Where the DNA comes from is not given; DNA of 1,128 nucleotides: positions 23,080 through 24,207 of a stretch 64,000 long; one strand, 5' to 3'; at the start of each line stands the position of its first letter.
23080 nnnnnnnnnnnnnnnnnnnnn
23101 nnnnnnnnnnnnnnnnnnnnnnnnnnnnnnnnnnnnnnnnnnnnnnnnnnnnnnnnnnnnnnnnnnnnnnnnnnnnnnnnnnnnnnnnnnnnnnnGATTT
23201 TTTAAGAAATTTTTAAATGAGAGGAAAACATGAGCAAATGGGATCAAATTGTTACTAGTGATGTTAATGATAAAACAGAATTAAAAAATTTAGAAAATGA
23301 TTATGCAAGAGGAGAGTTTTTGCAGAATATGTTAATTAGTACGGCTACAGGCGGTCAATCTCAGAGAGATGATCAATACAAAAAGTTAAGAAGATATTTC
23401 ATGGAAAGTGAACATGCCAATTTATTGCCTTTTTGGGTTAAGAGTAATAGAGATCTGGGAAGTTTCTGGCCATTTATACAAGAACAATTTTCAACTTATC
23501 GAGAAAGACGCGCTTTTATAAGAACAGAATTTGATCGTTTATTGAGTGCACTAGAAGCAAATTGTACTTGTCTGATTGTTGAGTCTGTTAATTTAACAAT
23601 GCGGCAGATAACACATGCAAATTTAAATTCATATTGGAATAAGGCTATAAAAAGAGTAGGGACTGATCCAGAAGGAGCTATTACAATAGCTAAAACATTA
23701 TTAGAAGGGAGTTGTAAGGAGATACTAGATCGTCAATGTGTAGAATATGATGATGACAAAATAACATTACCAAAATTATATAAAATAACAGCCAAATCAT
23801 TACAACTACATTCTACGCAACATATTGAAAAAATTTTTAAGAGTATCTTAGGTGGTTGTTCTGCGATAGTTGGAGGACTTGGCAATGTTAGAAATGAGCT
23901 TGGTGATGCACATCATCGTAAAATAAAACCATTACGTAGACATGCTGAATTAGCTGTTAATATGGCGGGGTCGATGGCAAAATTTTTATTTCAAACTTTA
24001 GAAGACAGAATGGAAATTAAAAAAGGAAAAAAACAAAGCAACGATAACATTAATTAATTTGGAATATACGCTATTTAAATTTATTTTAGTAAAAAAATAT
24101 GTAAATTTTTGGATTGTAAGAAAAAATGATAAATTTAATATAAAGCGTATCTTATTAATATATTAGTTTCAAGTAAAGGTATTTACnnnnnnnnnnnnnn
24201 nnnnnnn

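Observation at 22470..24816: Three-gene Abi-like module: 2TM coiled-coil protein + HEPN/Abi_C protein + TM-anchored protein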

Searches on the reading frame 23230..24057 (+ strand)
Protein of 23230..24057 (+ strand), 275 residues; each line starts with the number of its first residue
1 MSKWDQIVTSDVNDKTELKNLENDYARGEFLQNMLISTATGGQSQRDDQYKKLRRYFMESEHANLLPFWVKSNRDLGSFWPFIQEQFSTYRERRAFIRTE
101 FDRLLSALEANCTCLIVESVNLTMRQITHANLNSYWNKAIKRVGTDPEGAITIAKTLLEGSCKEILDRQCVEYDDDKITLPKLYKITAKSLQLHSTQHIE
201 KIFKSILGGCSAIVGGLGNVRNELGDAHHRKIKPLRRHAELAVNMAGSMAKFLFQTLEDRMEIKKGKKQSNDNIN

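Call 3: search_protein_families(library=pfam, proteins=[window:23230-24057:+], max_evalue=0.1)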
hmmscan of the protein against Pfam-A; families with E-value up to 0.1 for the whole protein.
window:23230-24057:+ (275 aa): 1 family
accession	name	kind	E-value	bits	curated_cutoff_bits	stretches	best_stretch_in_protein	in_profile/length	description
PF14355.11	Abi_C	-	4.8e-17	62.3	24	1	181-254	1-82/83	Abortive infection C-terminus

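Call 4: search_protein_families(library=padloc, proteins=[window:23230-24057:+], max_evalue=0.1)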
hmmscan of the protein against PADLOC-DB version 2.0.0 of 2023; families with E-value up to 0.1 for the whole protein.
window:23230-24057:+ (275 aa): 1 family
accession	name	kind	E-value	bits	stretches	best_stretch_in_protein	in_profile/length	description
PDLC02347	AbiJ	-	1.3e-13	49.3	1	146-255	165-275/281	AbiJ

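Call 8: find_homologous_proteins(query=window:23230-24057:+)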
Query window:23230-24057:+ (275 aa): 986 proteins with E <= 0.001 among 1545 candidates; the best 120 are listed.
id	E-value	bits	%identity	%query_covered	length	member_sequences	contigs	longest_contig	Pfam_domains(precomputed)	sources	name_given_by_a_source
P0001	5.4e-182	621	100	100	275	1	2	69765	PF14355.13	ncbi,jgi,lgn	ncbi:MAG: abortive infection family protein [Gammaproteobacteria bacterium]|jgi:hypothetical protein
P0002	1.2e-73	266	52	95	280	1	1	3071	PF14355.13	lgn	-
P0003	5.0e-71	257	50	95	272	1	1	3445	PF14355.13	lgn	-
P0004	2.4e-70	255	51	87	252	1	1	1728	PF14355.13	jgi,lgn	-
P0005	2.8e-70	255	52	88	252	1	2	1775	PF14355.13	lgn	-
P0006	1.7e-69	252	50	88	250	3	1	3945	PF14355.13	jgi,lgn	jgi:hypothetical protein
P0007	4.4e-69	251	51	89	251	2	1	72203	PF14355.13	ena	-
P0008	1.7e-68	249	51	90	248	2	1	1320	PF14355.13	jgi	jgi:hypothetical protein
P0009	2.3e-68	249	49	88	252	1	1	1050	PF14355.13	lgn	-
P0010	7.1e-68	247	50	87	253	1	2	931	PF14355.13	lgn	-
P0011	7.4e-68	247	48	90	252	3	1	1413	PF14355.13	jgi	jgi:hypothetical protein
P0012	7.5e-68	247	51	88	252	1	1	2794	PF14355.13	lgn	-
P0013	7.6e-68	247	50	88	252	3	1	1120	PF14355.13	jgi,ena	-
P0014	8.0e-68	247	49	88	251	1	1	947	PF14355.13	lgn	-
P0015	1.1e-67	246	46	90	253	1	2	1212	PF14355.13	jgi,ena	-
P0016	1.1e-67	246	51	93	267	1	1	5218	PF14355.13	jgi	jgi:hypothetical protein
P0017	1.5e-67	246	50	89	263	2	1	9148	PF14355.13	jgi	jgi:hypothetical protein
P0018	2.7e-67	245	50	89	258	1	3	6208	PF14355.13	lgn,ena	-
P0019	3.2e-67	245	49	87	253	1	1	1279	PF14355.13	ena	-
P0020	4.0e-67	245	48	91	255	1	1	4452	PF14355.13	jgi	jgi:hypothetical protein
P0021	4.9e-67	244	50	88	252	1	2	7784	PF14355.13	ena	-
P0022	4.9e-67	244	48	88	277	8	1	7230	PF14355.13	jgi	-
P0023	9.0e-67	243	49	88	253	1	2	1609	PF14355.13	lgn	-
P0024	9.0e-67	243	50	88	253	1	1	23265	PF14355.13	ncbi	-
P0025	1.2e-66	243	50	87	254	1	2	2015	PF14355.13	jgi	jgi:Abortive infection C-terminus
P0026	1.2e-66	243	49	88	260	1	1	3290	PF14355.13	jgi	jgi:hypothetical protein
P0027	1.3e-66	243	46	90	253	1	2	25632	PF14355.13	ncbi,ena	-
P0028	1.8e-66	242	48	87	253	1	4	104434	PF14355.13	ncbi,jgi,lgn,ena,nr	ncbi:MAG TPA: abortive infection family protein [Acidobacteriota bacterium]|nr:abortive infection fa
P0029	1.9e-66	242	47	91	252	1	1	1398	PF14355.13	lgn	-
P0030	2.1e-66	242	46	91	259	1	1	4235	PF14355.13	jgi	jgi:uncharacterized protein YfkK (UPF0435 family)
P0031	2.5e-66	242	50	88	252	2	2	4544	PF14355.13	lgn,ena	-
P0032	3.0e-66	242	51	91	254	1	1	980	PF14355.13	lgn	-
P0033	4.5e-66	241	49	87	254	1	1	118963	PF14355.13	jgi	-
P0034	4.6e-66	241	49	88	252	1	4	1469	PF14355.13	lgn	-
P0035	4.6e-66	241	49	87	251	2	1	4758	PF14355.13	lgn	-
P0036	5.1e-66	241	48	87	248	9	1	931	PF14355.13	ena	-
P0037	5.6e-66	241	48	87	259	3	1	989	PF14355.13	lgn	-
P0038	8.3e-66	240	49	89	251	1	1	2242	PF14355.13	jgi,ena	-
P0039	9.8e-66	240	49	88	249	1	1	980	PF14355.13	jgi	jgi:hypothetical protein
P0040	2.7e-65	239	49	87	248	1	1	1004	PF14355.13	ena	-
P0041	2.7e-65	239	49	87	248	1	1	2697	PF14355.13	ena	-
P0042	2.9e-65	239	49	87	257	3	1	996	PF14355.13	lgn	-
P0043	2.9e-65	239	50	89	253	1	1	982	PF14355.13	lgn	-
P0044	5.9e-65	237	49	88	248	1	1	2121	PF14355.13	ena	-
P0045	7.0e-65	237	49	87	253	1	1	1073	PF14355.13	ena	-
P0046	8.0e-65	237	50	88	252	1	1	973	PF14355.13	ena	-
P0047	9.0e-65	237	47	88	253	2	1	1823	PF14355.13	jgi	-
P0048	1.3e-64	236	49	88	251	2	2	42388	PF14355.13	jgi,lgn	jgi:hypothetical protein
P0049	1.6e-64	236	47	89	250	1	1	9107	PF14355.13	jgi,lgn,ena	-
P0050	1.7e-64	236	49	89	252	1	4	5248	PF14355.13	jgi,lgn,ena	-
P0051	2.7e-64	235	48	88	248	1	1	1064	PF14355.13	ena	-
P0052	2.7e-64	235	48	88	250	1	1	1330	PF14355.13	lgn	-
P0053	4.9e-64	234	49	89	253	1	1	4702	PF14355.13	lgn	-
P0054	9.1e-64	234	47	88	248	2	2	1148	PF14355.13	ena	-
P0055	9.3e-64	234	47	89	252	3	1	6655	PF14355.13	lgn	-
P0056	1.0e-63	233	45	88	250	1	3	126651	PF14355.13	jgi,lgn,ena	-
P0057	1.2e-63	233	50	87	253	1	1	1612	PF14355.13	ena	-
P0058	1.2e-63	233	47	88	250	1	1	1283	PF14355.13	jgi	jgi:hypothetical protein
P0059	1.3e-63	233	48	87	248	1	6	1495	PF14355.13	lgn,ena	-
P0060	1.8e-63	233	46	87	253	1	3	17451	PF14355.13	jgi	-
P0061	2.1e-63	232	49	88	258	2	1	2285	PF14355.13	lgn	-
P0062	3.3e-63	232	49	87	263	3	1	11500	PF14355.13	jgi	-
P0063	3.4e-63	232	47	88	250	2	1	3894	PF14355.13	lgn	-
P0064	4.3e-63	231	46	88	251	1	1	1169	PF14355.13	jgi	-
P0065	4.6e-63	231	47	88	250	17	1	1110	PF14355.13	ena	-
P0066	6.0e-63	231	47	88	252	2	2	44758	PF14355.13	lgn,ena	-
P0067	8.8e-63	230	47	88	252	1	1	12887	PF14355.13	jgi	jgi:hypothetical protein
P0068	9.2e-63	230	47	85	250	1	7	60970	PF14355.13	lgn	-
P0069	1.3e-62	230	50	88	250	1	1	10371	PF14355.13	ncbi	-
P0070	1.3e-62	230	44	89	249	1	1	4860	PF14355.13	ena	-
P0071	1.4e-62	230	48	89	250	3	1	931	PF14355.13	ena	-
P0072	2.0e-62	229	48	92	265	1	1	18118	PF14355.13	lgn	-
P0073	2.3e-62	229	45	89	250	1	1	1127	PF14355.13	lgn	-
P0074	2.3e-62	229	46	90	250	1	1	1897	PF14355.13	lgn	-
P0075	2.4e-62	229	47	88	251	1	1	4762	PF14355.13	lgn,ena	-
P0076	2.5e-62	229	45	88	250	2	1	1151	PF14355.13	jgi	jgi:hypothetical protein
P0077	2.8e-62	229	46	87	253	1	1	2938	PF14355.13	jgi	-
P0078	2.8e-62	229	47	88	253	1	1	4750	PF14355.13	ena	-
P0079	3.3e-62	228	49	88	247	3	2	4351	PF14355.13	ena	-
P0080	3.5e-62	228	51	85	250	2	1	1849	PF14355.13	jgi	jgi:hypothetical protein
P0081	3.7e-62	228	47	88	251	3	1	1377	PF14355.13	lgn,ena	-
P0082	4.6e-62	228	46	88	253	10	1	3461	PF14355.13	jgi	jgi:hypothetical protein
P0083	5.1e-62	228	48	88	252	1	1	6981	PF14355.13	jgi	-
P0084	5.2e-62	228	46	89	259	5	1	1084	PF14355.13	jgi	-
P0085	6.5e-62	228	47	88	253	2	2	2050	PF14355.13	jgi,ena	-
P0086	6.6e-62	227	46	88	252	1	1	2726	PF14355.13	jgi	-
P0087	8.1e-62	227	46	87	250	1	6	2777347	PF14355.13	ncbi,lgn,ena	ncbi:MAG: abortive infection family protein [Smithella sp.]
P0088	8.5e-62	227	47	93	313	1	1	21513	PF14355.13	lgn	-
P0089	8.5e-62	227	47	86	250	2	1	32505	PF14355.13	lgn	-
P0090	9.9e-62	227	49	88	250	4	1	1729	PF14355.13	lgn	-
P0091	1.0e-61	227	46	87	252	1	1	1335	PF14355.13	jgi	jgi:hypothetical protein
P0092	1.0e-61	227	47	87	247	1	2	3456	PF14355.13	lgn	-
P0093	1.1e-61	227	49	88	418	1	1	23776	PF14355.13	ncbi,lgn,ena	-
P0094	1.2e-61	227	48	87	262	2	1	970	PF14355.13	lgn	-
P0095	1.2e-61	227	47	88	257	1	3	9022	PF14355.13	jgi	jgi:Abortive infection C-terminus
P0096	1.3e-61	226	48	85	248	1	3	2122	PF14355.13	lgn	-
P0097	1.4e-61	226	50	84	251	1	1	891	PF14355.13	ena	-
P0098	1.5e-61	226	44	89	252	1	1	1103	PF14355.13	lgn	-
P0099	1.6e-61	226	48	87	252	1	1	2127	PF14355.13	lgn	-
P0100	1.6e-61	226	48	87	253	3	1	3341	PF14355.13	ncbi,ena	-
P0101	1.9e-61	226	49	85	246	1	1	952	PF14355.13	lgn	-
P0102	2.1e-61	226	49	86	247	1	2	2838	PF14355.13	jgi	jgi:hypothetical protein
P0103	2.1e-61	226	47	87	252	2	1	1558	PF14355.13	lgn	-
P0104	2.3e-61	226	48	87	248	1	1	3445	PF14355.13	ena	-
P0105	2.9e-61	225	49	86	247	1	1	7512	PF14355.13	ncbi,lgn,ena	-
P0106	3.0e-61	225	46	91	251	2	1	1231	PF14355.13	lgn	-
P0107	3.2e-61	225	47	89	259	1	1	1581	PF14355.13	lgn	-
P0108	3.4e-61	225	46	90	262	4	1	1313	PF14355.13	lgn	-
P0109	3.4e-61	225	46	87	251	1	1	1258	PF14355.13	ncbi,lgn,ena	-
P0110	3.5e-61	225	45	89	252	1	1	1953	PF14355.13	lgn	-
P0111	3.6e-61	225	48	87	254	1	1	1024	PF14355.13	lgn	-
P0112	3.9e-61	225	49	87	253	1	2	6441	PF14355.13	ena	-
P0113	4.0e-61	225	46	90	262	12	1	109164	PF14355.13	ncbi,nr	ncbi:MAG TPA: abortive infection family protein [Bacillota bacterium]|nr:abortive infection family p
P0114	4.0e-61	225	48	87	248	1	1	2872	PF14355.13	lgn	-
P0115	4.9e-61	225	49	87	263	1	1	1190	PF14355.13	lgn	-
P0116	6.3e-61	224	49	85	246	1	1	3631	PF14355.13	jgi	jgi:superfamily II DNA/RNA helicase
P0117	6.8e-61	224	48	89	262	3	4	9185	PF14355.13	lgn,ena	-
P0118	7.2e-61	224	50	85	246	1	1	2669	PF14355.13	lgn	-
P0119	8.4e-61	224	48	87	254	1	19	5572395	PF14355.13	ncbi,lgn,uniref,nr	ncbi:TPA: abortive infection family protein [Klebsiella pneumoniae]|uniref:abortive infection family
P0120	8.5e-61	224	46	88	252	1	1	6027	PF14355.13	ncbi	-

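Call 9: search_protein_families(library=ncbifam, proteins=[window:23230-24057:+], max_evalue=0.1)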
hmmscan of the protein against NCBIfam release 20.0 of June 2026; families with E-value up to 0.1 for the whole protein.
window:23230-24057:+ (275 aa): 0 families

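Call 16: find_related_loci(query=A1, collection=genome_contigs, flank=5000)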
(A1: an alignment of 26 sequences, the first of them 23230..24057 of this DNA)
Query A1 (275 aa) in genome_contigs; peptide patterns used: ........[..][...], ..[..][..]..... (x = any residue, [..] = any of these).
599 stretches matched a pattern (row limit reached: there are more); 499 encode a relative of the query (tblastn E <= 1e-3); the best 80 are kept; 80 distinct loci.
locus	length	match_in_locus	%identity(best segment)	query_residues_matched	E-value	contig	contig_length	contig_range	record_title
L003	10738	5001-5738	50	16-258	8e-75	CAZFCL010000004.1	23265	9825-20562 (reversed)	MAG TPA_asm: uncultured Zetaproteobacteria bacterium isolate SRP167671_co2_173 genome assembly, contig: NODE_2952_length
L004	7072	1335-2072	50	15-256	2e-74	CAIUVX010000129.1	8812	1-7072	MAG: uncultured Methylococcales bacterium isolate Kiruna_bin-09260 genome assembly, contig: bin-09260:129/210, whole gen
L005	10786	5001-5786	46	4-256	5e-74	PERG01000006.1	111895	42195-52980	MAG: Methylotenera sp. isolate PB2.3.53 PB2_1000100_111895, whole genome shotgun sequence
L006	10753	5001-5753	46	18-265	3e-74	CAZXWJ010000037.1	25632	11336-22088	MAG TPA_asm: uncultured Desulfobacteraceae bacterium isolate binchicken_co42_476 genome assembly, contig: NODE_2154_leng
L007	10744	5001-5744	48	18-262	4e-74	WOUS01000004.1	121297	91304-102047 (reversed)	MAG: Anaerolineaceae bacterium isolate X2_MetaBAT.10 scaffold_49, whole genome shotgun sequence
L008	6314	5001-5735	49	18-260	2e-73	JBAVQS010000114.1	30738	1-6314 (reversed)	MAG: Anaerolineae bacterium isolate MFD03971_ilm_asm_bin21 k127_306705, whole genome shotgun sequence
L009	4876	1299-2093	47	18-275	5e-73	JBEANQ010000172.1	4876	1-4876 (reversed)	MAG: Pseudomonadota bacterium isolate marshallgulch_2019_sw_WHONDRS-S19S_0035_A_bin.6 scaffold_0001281, whole genome sho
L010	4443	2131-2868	48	17-257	6e-73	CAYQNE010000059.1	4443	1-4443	MAG TPA_asm: uncultured Gammaproteobacteria bacterium isolate binchicken_co9_51 genome assembly, contig: NODE_10488_leng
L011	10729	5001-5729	49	18-258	3e-72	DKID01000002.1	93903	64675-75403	MAG TPA_asm: Nitrospina sp. UBA6727 UBA6727_contig_3314, whole genome shotgun sequence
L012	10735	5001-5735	47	18-260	3e-71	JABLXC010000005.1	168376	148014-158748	MAG: Anaerolineae bacterium isolate Ch132 contig5, whole genome shotgun sequence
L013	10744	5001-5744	47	17-262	2e-71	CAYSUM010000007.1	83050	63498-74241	MAG TPA_asm: uncultured Rhizobium sp. isolate SRP219642_co6_9 genome assembly, contig: NODE_137_length_83050_cov_124.537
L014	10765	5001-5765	47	13-262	3e-71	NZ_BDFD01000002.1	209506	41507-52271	Mariprofundus micogutta strain ET2, whole genome shotgun sequence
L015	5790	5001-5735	47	18-260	2e-71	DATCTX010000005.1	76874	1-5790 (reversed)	MAG TPA_asm: Anaerolineaceae bacterium isolate SMAG_U7342 k141_95235, whole genome shotgun sequence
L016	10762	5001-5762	46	15-266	6e-71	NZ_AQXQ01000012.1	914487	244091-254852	Thioalkalivibrio sp. ALJ7 D002DRAFT_scaffold00001.1_C, whole genome shotgun sequence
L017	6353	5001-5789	46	14-271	1e-70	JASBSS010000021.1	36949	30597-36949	MAG: Thiogranum sp. isolate BWSM_145 k141_2100256, whole genome shotgun sequence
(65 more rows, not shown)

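Call 42: search_protein_families(library=phrogs, proteins=[window:23230-24057:+], max_evalue=0.01)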
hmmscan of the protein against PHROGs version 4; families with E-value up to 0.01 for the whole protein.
window:23230-24057:+ (275 aa): 1 family
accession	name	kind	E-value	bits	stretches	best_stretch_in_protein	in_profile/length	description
phrog_23253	-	unknown function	3.5e-62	211.3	1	19-257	5-246/253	-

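Call 44: predict_structure(alignment_id=A1)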
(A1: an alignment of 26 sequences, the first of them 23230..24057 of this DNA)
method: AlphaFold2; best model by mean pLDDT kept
length: 275 residues; sequences in the alignment: 26
mean_pLDDT: 83.4   pTM: 0.64
mean pLDDT of the five models: 83.4, 82.9, 80.8, 80.2, 79.6
residues with pLDDT >= 90: 124; 70-90: 99; 50-70: 48; < 50: 4
segments of 3 or more residues with pLDDT < 50: 198-201
pLDDT, mean of each block of 10 residues (from residue 1): 80 71 93 96 87 95 93 93 96 95 90 66 75 90 88 91 94 92 88 62 56 62 59 79 86 90 88 75
secondary structure, 60 per line:
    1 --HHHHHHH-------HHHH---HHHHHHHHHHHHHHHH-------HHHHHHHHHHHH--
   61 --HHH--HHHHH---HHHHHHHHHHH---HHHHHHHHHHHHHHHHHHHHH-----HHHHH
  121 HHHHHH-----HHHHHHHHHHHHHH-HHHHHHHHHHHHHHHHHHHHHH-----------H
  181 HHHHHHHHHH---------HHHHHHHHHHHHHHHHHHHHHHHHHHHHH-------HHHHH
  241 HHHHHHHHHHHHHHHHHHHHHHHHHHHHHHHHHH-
elements in order: H3-9 H17-20 H24-39 H47-58 H68-72 H76-86 H90-110 H116-126 H132-145 H147-168 H180-190 H200-228 H236-274

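Call 49: fold_search(model_id=the predicted structure, library=pdb)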
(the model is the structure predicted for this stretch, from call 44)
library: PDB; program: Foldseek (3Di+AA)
matches with E <= 10: 87; with E <= 0.001: 0
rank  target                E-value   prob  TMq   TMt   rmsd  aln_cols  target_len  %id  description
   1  5h5m_B                6.7e-01  0.25  0.23  0.19  16.7       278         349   12  Crystal structure of HMP-1 M domain (released 2017-03-29)
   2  4k1c_A                1.1e+00  0.07  0.15  0.12  19.2       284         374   10  VCX1 Calcium/Proton Exchanger (released 2013-05-08)
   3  8yel                  1.7e+00  0.06  0.13  0.13  17.1       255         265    9  Cryo-EM structure of the channelrhodopsin GtCCR4 (released 2024-09-04)
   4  7cfn_R                2.2e+00  0.04  0.14  0.14  20.4       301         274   13  Cryo-EM structure of the INT-777-bound GPBAR-Gs complex (released 2020-09-09)
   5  9i1x_A                2.4e+00  0.04  0.13  0.15  20.4       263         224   12  Crystal structure of the E. coli TetR family regulator CecR (released 2025-11-26)
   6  4w8p_A                2.5e+00  0.13  0.24  0.22  18.3       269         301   12  Crystal structure of RIAM TBS1 in complex with talin R7R8 domains (released 2014-12-03)
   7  7d8p_A                2.6e+00  0.06  0.14  0.16  18.9       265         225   13  CRTC1 pSer151 peptide in complex with 14-3-3 zeta (released 2021-02-24)
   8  7a0g_AAA              2.6e+00  0.04  0.13  0.11  39.5       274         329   10  Structure of the SmhB pore of the tripartite alpha-pore forming toxin, Smh, from Serratia marcescens. (released 2021-03-31)
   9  5xf1_A                3.0e+00  0.05  0.16  0.09  22.7       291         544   16  Structure of the Full-length glucagon class B G protein-coupled receptor (released 2017-05-24)
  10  9min_I                3.1e+00  0.12  0.15  0.28  13.3       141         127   13  Structure of a designed minibinder to NYESO1-A*02:01 (released 2025-08-06)
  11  6byj_B                3.3e+00  0.04  0.14  0.15  21.3       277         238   10  Structure of human 14-3-3 gamma bound to O-GlcNAc peptide (released 2018-05-09)
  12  8vys_C                3.4e+00  0.04  0.13  0.15  21.8       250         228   10  Cryo-EM Structure of the BRAF V600E monomer bound to PLX8394 (released 2025-05-28)
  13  7cfm_R                3.6e+00  0.03  0.14  0.14  20.8       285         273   13  Cryo-EM structure of the P395-bound GPBAR-Gs complex (released 2020-09-09)
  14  6uo9_B                3.7e+00  0.03  0.12  0.06  23.4       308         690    9  Human metabotropic GABA(B) receptor bound to agonist SKF97541 in its intermediate state 2 (released 2020-06-10)
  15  8t4f_B                3.9e+00  0.03  0.13  0.07  25.1       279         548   13  Transporter associated with antigen processing (TAP) bound to the 9-mer peptide RRYQKSTEL (released 2024-06-19)
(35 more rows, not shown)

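Call 53: search_dna_similar(query=window:23230-24057:+, collection=plasmids, mode=protein, max_rows=25)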
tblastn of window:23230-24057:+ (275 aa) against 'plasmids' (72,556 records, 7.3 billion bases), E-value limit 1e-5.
Records with a match: 67; places in all: 69; records where one place covers at least 80% of the query: 17.
Best place of each record, by identity: <60% 67.
By first word of the organism name: Acinetobacter 7; Burkholderia 5; Pseudomonas 4; Paracoccus 4; Rhizobium 4; Sphingobium 3; Vibrio 2; Sinorhizobium 2; Bacillus 2; Bradyrhizobium 2; and 28 more.
By predicted mobility (MOB-suite, as given by PLSDB): non-mobilizable 35; conjugative 17; mobilizable 15.
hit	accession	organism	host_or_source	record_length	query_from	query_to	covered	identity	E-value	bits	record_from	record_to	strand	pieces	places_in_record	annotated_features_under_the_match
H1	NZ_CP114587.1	Salinivibrio kushneri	-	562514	18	260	88%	48.2%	2e-65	228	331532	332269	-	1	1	abortive infection family protein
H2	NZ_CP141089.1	Escherichia coli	Homo sapiens,Infected Human Urine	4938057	18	267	91%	44.5%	2e-58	207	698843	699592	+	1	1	none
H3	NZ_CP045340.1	Vibrio sp. THAF190c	pure culture,Surface of a polyethylene ...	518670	24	256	85%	44.7%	5e-55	197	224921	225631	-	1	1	abortive infection family protein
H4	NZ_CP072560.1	Pseudomonas sp. BYT-1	activated sludge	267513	28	260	85%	44.7%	1e-53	193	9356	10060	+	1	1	abortive infection family protein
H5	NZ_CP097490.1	Pseudomonas sp. BYT-5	wastewater treatment tank,soil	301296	28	260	85%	44.7%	1e-53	193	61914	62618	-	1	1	abortive infection family protein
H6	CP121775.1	Burkholderia gladioli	-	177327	21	262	88%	42.1%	7e-56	200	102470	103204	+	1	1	record has no annotation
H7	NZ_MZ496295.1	Paracoccus sp. (in: a-proteobacteria)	-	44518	30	262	85%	43.7%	3e-50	184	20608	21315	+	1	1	abortive infection family protein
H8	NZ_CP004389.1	Thalassospira xiamenensis M-5 = DSM 17429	surface seawater from the sea close to ...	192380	27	260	85%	43.3%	5e-45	169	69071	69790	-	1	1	abortive infection family protein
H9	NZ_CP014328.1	Falsihalocynthiibacter arcticus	such as cell culture,marine sediment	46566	1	260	95%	38.9%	1e-45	171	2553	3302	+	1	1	abortive infection family protein | recombinase family protein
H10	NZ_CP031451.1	Burkholderia gladioli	Lagria villosa,Whole organism,Female ...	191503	21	262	88%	41.3%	1e-54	196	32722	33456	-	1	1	abortive infection family protein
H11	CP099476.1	Roseomonas mucosa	Human skin,single cell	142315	31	264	85%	42.4%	7e-48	177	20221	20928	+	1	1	abortive infection family protein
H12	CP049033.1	Rhodobacteraceae bacterium SC52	Apostichopus japonicus,pure ...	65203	27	260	85%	41.8%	5e-45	169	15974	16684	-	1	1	abortive infection family protein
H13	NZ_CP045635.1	Roseibium aggregatum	-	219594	27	260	85%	41.7%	4e-46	172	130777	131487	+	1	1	abortive infection family protein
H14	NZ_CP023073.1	Sinorhizobium fredii CCBAU 83666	G.max,nodule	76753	27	256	84%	42.3%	8e-46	171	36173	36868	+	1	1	abortive infection family protein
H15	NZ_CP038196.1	Paracoccus versutus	single cell,soil adjacent to the roots ...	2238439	30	260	84%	41.9%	1e-47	176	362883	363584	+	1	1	none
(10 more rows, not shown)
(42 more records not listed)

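Call 54: search_dna_similar(query=window:23230-24057:+, collection=phages, mode=protein, max_rows=15)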
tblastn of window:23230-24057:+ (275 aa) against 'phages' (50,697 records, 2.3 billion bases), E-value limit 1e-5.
Records with a match: 4; places in all: 4; records where one place covers at least 80% of the query: 0.
Best place of each record, by identity: <60% 4.
By first word of the organism name: Bacteriophage 2; Escherichia 2.
By host as written in the record: - 4.
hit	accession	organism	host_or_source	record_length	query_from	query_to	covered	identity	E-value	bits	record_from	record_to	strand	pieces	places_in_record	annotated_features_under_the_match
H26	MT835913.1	Bacteriophage sp.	human fecal samples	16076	119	260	52%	43.2%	3e-29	122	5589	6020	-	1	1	record has no annotation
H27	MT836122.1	Bacteriophage sp.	human fecal samples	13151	140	258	43%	32.3%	8e-6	53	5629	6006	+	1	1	record has no annotation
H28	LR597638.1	Escherichia phage ESSI2_ev040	-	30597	136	264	47%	27.5%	6e-6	53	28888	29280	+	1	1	HrpA, ATP-dependent RNA helicase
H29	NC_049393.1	Escherichia phage ESSI2_ev040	-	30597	136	264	47%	27.5%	6e-6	53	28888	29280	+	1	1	abortive infection family protein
